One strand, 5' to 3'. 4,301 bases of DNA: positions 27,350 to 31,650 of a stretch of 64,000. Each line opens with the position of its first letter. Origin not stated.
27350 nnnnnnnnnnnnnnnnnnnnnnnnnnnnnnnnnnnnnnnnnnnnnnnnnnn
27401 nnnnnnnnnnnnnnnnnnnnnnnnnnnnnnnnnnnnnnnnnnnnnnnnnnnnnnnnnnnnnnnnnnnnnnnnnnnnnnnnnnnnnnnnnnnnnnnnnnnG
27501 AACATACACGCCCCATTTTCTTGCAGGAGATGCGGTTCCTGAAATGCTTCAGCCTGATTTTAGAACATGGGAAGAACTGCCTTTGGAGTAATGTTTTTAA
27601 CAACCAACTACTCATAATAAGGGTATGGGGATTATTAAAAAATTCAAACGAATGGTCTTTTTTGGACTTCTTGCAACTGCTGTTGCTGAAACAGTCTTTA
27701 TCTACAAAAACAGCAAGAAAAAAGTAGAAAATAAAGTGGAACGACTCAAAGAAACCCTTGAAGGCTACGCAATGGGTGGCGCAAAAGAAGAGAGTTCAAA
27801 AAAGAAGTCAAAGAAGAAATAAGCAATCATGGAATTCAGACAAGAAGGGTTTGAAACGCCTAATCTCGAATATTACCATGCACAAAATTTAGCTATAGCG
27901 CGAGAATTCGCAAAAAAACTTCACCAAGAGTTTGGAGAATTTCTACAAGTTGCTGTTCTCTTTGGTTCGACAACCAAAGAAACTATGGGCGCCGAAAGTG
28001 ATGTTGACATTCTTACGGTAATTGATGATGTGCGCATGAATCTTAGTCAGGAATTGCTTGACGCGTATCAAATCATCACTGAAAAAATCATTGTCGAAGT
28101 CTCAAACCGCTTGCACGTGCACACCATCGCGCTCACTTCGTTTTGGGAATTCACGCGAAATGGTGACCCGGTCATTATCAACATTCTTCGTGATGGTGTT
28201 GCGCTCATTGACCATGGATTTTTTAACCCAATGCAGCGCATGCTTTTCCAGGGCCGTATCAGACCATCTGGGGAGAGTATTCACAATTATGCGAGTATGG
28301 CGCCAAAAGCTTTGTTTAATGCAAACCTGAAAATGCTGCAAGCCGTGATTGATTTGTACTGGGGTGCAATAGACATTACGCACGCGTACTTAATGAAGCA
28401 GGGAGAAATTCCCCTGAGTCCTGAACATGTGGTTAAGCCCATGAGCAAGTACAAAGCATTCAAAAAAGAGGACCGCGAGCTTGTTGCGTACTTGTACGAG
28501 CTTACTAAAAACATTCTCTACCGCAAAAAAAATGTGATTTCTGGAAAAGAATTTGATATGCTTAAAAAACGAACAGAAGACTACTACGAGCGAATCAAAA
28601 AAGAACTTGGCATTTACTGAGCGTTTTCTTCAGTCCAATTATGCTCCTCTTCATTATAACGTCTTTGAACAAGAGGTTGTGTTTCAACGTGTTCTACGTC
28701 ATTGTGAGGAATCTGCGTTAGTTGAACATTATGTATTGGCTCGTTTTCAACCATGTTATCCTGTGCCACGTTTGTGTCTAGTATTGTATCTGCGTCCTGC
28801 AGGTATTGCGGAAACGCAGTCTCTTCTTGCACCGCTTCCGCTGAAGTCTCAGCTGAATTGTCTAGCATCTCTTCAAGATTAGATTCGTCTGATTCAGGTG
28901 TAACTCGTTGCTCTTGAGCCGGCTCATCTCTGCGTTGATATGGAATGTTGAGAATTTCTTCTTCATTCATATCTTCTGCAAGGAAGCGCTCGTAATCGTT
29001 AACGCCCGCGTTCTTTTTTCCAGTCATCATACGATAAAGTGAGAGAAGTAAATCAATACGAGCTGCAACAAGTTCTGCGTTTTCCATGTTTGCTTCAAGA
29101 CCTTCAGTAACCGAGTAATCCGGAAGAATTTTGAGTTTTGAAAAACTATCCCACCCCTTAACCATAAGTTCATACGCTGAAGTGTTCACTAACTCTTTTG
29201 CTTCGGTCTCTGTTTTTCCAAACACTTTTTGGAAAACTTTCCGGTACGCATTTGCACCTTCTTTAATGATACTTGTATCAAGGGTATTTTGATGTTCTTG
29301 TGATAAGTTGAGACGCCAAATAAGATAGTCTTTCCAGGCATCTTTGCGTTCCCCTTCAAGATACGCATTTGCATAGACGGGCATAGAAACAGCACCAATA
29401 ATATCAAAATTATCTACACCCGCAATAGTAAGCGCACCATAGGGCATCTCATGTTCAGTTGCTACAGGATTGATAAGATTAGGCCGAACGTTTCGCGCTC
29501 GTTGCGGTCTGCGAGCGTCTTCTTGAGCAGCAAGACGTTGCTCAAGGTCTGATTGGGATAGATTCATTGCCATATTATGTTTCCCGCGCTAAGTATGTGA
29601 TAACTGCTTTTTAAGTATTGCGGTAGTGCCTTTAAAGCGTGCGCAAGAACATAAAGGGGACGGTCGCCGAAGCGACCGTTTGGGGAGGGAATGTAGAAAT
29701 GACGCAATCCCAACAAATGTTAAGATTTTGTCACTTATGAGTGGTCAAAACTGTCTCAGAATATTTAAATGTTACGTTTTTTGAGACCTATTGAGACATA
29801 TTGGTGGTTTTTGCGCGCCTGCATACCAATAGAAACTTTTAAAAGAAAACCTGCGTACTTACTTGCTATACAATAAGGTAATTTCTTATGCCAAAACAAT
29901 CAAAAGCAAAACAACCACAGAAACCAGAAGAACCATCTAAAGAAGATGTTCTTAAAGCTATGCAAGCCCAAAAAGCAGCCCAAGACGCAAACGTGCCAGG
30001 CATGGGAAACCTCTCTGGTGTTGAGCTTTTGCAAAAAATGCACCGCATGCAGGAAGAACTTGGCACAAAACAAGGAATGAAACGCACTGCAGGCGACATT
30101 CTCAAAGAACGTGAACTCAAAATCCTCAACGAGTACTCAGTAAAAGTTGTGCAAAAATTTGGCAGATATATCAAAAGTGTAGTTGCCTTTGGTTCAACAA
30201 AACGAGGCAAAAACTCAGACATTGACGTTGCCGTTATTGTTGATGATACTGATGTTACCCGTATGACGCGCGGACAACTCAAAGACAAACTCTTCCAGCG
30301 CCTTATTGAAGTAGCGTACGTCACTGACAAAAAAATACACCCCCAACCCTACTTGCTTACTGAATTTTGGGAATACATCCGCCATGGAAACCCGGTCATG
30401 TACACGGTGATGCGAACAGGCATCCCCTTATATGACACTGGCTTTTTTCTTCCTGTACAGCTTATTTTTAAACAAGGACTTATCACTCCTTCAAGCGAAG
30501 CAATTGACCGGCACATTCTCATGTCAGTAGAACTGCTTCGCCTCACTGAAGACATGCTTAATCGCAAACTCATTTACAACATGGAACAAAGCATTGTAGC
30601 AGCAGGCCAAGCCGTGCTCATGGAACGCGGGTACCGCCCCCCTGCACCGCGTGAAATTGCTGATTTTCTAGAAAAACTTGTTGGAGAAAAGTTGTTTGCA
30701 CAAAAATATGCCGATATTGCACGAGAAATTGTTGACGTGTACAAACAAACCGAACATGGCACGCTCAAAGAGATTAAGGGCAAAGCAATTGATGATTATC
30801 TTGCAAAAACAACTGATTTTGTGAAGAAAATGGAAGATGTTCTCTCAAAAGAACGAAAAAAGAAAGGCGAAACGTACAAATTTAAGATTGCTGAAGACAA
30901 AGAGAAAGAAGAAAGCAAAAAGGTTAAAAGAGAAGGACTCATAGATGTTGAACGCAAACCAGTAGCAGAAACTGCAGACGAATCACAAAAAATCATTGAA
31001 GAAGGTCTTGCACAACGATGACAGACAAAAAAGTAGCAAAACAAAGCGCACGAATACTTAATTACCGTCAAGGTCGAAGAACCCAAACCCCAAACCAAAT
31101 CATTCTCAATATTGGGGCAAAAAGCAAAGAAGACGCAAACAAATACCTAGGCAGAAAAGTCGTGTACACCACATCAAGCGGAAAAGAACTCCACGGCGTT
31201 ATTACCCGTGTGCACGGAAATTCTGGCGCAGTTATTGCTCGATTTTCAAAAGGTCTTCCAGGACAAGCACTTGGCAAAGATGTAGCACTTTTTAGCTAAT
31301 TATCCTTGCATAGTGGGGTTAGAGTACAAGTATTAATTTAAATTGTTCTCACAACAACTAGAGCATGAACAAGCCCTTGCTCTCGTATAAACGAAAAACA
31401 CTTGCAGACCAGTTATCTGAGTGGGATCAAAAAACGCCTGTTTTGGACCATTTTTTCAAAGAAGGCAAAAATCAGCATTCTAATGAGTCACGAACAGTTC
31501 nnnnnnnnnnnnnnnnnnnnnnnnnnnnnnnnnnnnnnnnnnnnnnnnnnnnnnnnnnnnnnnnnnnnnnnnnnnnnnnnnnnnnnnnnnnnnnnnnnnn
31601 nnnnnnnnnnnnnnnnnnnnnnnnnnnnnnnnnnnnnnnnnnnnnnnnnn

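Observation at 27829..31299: Paralogous pair of Pol-beta nucleotidyltransferase proteins, one translationally coupled to ribosomal protein L35Ae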

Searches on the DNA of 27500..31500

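Call 76: search_rna_families(source=window, start=27500, end=31500, threshold=evalue, max_evalue=1)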
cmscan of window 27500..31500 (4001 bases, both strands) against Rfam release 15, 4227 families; matches with E-value up to 1: 0.
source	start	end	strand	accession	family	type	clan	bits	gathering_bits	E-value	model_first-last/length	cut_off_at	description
